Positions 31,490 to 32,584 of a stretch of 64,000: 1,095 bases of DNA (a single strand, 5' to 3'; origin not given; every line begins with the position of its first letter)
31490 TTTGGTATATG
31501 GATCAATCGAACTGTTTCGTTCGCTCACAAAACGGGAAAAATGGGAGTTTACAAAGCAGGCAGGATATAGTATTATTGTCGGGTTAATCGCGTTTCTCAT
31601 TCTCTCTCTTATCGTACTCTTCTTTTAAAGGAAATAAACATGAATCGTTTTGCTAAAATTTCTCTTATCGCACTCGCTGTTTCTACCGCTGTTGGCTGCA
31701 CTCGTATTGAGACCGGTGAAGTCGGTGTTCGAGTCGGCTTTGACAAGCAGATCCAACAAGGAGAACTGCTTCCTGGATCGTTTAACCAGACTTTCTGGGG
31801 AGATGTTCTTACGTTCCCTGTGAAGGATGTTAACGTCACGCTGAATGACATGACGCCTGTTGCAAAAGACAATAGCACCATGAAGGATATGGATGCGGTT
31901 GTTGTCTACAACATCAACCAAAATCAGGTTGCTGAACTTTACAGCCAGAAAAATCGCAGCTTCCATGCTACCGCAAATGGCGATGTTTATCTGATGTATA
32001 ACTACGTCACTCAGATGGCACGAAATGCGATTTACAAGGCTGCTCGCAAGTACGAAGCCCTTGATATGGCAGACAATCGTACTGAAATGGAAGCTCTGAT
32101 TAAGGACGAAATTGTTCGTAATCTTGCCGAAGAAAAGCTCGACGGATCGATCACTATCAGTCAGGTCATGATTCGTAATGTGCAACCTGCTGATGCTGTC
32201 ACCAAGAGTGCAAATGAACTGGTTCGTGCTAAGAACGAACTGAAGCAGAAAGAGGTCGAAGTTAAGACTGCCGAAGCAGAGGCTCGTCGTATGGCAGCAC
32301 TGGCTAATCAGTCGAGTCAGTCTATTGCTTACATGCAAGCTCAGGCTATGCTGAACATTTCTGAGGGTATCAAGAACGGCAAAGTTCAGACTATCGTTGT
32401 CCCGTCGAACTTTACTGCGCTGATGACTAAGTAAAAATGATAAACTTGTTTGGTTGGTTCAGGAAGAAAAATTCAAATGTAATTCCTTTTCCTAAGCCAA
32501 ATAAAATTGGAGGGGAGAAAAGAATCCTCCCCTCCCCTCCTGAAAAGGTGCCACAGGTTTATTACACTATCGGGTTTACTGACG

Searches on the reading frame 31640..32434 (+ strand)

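Call 53: search_protein_families(library=pfam, proteins=[window:31640-32434:+], max_evalue=0.001)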
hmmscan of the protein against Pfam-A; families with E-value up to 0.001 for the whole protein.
window:31640-32434:+ (264 aa): 1 family
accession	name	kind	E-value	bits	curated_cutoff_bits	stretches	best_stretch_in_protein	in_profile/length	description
PF01145.31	Band_7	-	1.7e-19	71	23.6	1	22-215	2-176/176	SPFH domain / Band 7 family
